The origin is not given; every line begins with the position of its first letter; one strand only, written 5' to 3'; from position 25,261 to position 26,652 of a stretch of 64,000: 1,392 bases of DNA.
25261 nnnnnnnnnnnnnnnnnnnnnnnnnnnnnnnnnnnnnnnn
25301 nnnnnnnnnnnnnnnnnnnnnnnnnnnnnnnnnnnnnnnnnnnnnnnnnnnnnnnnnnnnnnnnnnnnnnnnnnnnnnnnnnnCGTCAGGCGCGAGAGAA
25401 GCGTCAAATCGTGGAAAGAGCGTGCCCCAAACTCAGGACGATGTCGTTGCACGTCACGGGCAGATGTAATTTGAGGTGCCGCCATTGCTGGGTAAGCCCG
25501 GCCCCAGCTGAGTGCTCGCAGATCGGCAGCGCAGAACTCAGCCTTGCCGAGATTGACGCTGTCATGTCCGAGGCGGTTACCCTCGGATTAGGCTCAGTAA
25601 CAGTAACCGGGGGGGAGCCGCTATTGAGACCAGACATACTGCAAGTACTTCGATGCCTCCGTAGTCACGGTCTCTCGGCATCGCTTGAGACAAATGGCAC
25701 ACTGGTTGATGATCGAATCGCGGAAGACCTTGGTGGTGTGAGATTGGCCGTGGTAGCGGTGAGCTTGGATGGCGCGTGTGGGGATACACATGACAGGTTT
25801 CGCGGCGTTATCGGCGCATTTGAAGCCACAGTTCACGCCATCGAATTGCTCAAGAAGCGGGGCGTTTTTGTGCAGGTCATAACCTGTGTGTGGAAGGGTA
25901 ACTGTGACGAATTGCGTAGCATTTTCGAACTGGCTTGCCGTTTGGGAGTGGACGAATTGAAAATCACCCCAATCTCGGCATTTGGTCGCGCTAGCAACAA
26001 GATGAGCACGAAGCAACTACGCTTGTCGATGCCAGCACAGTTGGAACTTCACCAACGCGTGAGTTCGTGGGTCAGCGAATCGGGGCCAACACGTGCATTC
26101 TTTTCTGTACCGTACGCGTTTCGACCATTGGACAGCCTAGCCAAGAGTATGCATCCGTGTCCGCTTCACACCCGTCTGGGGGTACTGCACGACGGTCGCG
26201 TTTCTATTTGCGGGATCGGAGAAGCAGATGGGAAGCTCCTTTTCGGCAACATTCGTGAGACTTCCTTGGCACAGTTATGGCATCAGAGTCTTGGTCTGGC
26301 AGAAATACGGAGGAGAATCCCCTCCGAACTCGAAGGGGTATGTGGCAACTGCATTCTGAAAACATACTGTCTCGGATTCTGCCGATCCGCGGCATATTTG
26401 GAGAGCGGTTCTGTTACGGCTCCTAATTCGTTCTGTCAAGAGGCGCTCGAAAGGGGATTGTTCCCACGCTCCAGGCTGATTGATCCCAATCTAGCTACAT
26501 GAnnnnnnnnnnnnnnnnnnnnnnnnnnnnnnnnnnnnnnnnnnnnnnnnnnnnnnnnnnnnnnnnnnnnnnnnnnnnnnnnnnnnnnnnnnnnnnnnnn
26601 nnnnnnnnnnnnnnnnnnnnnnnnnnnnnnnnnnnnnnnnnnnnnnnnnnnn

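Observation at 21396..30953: RiPP biosynthetic gene cluster of the 'HPr-rel-A' type with two radical SAM/SPASM maturases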

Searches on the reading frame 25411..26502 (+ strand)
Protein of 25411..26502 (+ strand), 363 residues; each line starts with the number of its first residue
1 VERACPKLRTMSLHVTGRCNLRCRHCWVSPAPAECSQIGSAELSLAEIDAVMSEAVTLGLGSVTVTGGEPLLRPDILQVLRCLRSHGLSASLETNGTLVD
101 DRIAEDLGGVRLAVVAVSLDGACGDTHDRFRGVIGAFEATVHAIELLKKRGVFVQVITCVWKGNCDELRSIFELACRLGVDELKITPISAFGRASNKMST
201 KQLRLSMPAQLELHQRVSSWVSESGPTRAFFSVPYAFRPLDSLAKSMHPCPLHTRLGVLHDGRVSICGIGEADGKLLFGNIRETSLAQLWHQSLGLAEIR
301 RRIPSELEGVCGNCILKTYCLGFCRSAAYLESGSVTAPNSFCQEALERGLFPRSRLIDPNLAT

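Call 3: search_protein_families(library=ncbifam, proteins=[window:25411-26502:+], max_evalue=0.01)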
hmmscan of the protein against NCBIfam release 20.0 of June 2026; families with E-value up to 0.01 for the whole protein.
window:25411-26502:+ (363 aa): 87 families (the best 25 are shown)
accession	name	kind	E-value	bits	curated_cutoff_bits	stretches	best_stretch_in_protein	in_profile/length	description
TIGR04251.1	SCM_rSAM_ScmF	equivalog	2.9e-81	273.6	400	1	8-356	3-353/353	SynChlorMet cassette radical SAM/SPASM protein ScmF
TIGR04545.1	rSAM_ahbD_hemeb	equivalog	2.4e-46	158.7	500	2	13-196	4-183/339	heme b synthase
NF050035.1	rSAM_WgK_link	exception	6.6e-40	137.2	650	2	11-217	11-213/367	radical SAM/SPASM peptide maturase WgkB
TIGR04051.1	rSAM_NirJ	equivalog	9e-40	136.7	515.45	2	16-198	9-186/354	heme d1 biosynthesis radical SAM protein NirJ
TIGR04055.1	rSAM_NirJ2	equivalog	4.2e-38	131.7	500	2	12-196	3-182/326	putative heme d1 biosynthesis radical SAM protein NirJ2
TIGR04053.2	TIGR04053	equivalog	1.2e-37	130.1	395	2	15-199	14-197/366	TIGR04053 family radical SAM/SPASM domain-containing protein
NF045574.1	sacti_mat_StsB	exception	4.2e-35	121.5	625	2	4-196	91-277/466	StsB family radical SAM/SPASM domain sactipeptide maturase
TIGR04250.1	SCM_rSAM_ScmE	equivalog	8.5e-35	120.3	400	1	9-339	3-342/358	SynChlorMet cassette radical SAM/SPASM protein ScmE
TIGR04303.1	GeoRSP_rSAM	equivalog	3.8e-32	112.2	400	1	10-342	6-324/325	GeoRSP system radical SAM/SPASM protein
TIGR04546.1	rSAM_ahbC_deAc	equivalog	3.8e-32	111.5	650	1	13-196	43-221/390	12,18-didecarboxysiroheme deacetylase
TIGR03962.1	mycofact_rSAM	equivalog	2e-31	109.4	265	1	11-345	14-334/339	mycofactocin radical SAM maturase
TIGR04347.1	pseudo_SAM_Halo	equivalog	5.1e-31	108.3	525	1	13-195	42-219/390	TIGR04347 family pseudo-SAM/SPASM protein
TIGR04054.1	rSAM_NirJ1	equivalog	4.8e-30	104.4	650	1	14-196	41-218/387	putative heme d1 biosynthesis radical SAM protein NirJ1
TIGR02109.1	PQQ_syn_pqqE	equivalog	8.9e-30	103.8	381.35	1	11-345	9-333/358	pyrroloquinoline quinone biosynthesis protein PqqE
TIGR04133.1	rSAM_w_lipo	hypoth_equivalog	5.2e-28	98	425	1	6-322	21-329/350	TIGR04133 family radical SAM/SPASM protein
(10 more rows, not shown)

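Call 4: search_protein_families(library=pfam, proteins=[window:25411-26502:+], max_evalue=0.01)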
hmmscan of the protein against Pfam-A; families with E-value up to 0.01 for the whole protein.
window:25411-26502:+ (363 aa): 3 families
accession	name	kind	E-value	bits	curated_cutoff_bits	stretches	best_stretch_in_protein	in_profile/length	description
PF04055.27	Radical_SAM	-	1.4e-23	84.3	29.5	1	15-173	3-164/166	Radical SAM superfamily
PF13186.11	SPASM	-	7e-08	33.1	21.5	1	254-314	6-66/67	Iron-sulfur cluster-binding domain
PF13353.11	Fer4_12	-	0.0032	18.2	22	1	12-105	9-100/137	4Fe-4S single cluster domain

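Call 8: find_encoding_contigs(protein=window:25411-26502:+, flank=10000, max_places=6)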
Protein window:25411-26502:+ (363 aa): 1 contig read that carries it; 1 place shown.
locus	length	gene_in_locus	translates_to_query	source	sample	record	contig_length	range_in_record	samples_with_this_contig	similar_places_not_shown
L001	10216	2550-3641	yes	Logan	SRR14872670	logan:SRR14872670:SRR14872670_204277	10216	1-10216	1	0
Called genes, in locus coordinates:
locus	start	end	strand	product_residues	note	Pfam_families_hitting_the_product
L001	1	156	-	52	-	?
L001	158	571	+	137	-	PF05402:PqqD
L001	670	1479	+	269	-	PF05402:PqqD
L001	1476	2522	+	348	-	PF04055:Radical_SAM, PF13186:SPASM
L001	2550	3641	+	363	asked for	PF04055:Radical_SAM, PF13186:SPASM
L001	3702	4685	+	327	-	PF27840:ScmC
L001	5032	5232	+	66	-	-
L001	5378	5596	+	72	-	-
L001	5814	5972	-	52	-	-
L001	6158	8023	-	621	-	PF00005:ABC_tran, PF13304:AAA_21 (faint)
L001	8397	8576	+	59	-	-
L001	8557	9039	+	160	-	-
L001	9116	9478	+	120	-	PF01527:HTH_Tnp_1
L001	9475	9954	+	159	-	PF13276:HTH_21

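Call 10: find_homologous_proteins(query=window:25411-26502:+, max_evalue=1e-20)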
Query window:25411-26502:+ (363 aa): 2042 proteins with E <= 1e-20 among 8000 candidates; the best 120 are listed.
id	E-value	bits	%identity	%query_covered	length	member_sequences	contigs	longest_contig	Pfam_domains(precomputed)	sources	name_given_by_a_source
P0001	2.6e-242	821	100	100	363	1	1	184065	PF13186.12,PF04055.28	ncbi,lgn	-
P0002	3.6e-84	301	43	94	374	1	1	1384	PF13186.12,PF04055.28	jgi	-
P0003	6.9e-83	297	41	96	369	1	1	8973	PF04055.28,PF13353.12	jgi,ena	-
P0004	7.4e-83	297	42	96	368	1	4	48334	PF04055.28,PF13353.12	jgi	jgi:SynChlorMet cassette radical SAM/SPASM protein ScmF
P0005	7.8e-83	297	41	96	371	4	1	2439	PF04055.28,PF13353.12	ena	-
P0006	9.4e-83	296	41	96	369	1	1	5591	PF13186.12,PF04055.28,PF13353.12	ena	-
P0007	9.3e-82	293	41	96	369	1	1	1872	PF04055.28,PF13353.12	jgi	jgi:SynChlorMet cassette radical SAM/SPASM protein ScmF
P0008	1.5e-81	292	40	96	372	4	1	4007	PF04055.28,PF13353.12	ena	-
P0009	1.9e-81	292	41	93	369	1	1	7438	PF04055.28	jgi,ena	-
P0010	2.0e-80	289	39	97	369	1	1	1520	PF13186.12,PF04055.28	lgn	-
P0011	3.2e-80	288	42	97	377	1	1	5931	PF13186.12,PF04055.28,PF13353.12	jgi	jgi:SynChlorMet cassette radical SAM/SPASM protein ScmF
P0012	5.6e-80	287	40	96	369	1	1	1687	PF13186.12,PF04055.28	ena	-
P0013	1.1e-79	286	39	97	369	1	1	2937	PF13186.12,PF04055.28,PF13353.12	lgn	-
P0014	1.5e-78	283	39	94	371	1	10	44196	PF04055.28,PF13353.12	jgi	jgi:SynChlorMet cassette radical SAM/SPASM protein ScmF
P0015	2.3e-78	282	40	96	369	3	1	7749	PF04055.28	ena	-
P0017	7.6e-78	280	41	98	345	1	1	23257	PF04055.28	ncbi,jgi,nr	ncbi:MAG: radical SAM protein [Caldiserica bacterium]|nr:radical SAM protein [Caldisericota bacteriu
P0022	4.2e-77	278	41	97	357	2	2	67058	PF13186.12,PF04055.28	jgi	-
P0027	2.1e-76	275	42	98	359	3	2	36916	PF13186.12,PF04055.28,PF13353.12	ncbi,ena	ncbi:MAG: radical SAM protein [Candidatus Omnitrophota bacterium]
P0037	1.9e-75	272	39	96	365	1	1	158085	PF13186.12,PF04055.28,PF13353.12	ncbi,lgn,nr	ncbi:MAG: radical SAM protein [Candidatus Omnitrophota bacterium]|nr:radical SAM protein [Candidatus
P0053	7.0e-74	267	39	97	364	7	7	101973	PF13186.12,PF04055.28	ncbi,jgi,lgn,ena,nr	ncbi:MAG TPA: radical SAM protein [Syntrophales bacterium]|nr:radical SAM protein [Syntrophales bact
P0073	8.7e-72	260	36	98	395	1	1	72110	PF04055.28,PF13353.12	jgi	jgi:SynChlorMet cassette radical SAM/SPASM protein ScmF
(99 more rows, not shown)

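Call 15: find_related_loci(query=A1, collection=genome_contigs, flank=9000)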
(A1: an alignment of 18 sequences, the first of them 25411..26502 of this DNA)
Query A1 (363 aa) in genome_contigs; peptide patterns used: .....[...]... (x = any residue, [..] = any of these).
600 stretches matched a pattern (row limit reached: there are more); 588 encode a relative of the query (tblastn E <= 1e-3); the best 80 are kept; 80 distinct loci.
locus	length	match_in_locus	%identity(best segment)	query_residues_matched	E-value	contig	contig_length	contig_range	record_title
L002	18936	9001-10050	39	8-358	1e-85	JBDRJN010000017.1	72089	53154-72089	MAG: Candidatus Omnitrophota bacterium isolate MEGAHIT-group-1.657 k141_2303994, whole genome shotgun sequence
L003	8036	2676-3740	39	1-362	2e-84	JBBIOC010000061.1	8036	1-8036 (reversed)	MAG: Candidatus Omnitrophota bacterium isolate RVF170221_bin_270 NODE_1298_length_8036_cov_3.636011, whole genome shotgu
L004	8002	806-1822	41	19-357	4e-84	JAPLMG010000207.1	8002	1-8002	MAG: Candidatus Omnitrophota bacterium isolate LacPavin_0920_SED3_MAG_48_12 LacPavin_0920_SED3_scaffold_3275934, whole g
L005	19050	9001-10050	39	8-357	1e-82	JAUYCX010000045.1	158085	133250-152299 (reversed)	MAG: Candidatus Omnitrophota bacterium isolate C20_maxbin.112_sub C20_k141_65624, whole genome shotgun sequence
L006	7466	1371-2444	40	6-361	6e-81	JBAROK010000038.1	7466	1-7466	MAG: Candidatus Omnitrophota bacterium isolate MFD13429_ilm_asm_bin15 k127_213562, whole genome shotgun sequence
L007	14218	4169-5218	39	8-358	9e-81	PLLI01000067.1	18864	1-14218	MAG: Candidatus Omnitrophota bacterium isolate fen_1322 73.20120800_E3X.45_contig_12542, whole genome shotgun sequence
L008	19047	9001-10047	38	8-357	3e-80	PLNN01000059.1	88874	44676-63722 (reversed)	MAG: Candidatus Omnitrophota bacterium isolate fen_1320 73.20120800_E1X.39_contig_497, whole genome shotgun sequence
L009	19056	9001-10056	37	7-358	2e-79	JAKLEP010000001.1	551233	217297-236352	MAG: Candidatus Omnitrophota bacterium isolate RA.bin136 RA.bin136_1, whole genome shotgun sequence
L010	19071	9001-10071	38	8-363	3e-79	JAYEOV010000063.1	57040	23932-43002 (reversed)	MAG: Candidatus Omnitrophota bacterium isolate MAG020 MAG020_63, whole genome shotgun sequence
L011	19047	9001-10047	38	8-357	5e-79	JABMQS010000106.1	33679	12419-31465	MAG: Candidatus Omnitrophota bacterium isolate bin.126 k141_4935648, whole genome shotgun sequence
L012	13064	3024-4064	36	7-360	9e-79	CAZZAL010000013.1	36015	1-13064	MAG TPA_asm: uncultured Planctomycetia bacterium isolate SRP077602_co2_386 genome assembly, contig: NODE_1759_length_360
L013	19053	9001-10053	38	6-361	3e-78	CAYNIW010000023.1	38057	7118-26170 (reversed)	MAG TPA_asm: uncultured Desulfuromonadaceae bacterium isolate binchicken_co44_182 genome assembly, contig: NODE_1823_len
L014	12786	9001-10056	37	8-357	3e-78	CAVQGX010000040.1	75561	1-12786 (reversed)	MAG: uncultured delta proteobacterium isolate MFD09779.bin.3.209 genome assembly, contig: contig_61431, whole genome sho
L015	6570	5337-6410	40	8-358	1e-77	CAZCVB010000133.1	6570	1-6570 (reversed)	MAG TPA_asm: uncultured Desulfobacteraceae bacterium isolate binchicken_co256_219 genome assembly, contig: NODE_35435_le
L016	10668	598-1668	37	8-357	2e-77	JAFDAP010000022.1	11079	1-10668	MAG: Deltaproteobacteria bacterium isolate AB_3033_Bin_63 AB_3033_Bin_63_scaffold_10382, whole genome shotgun sequence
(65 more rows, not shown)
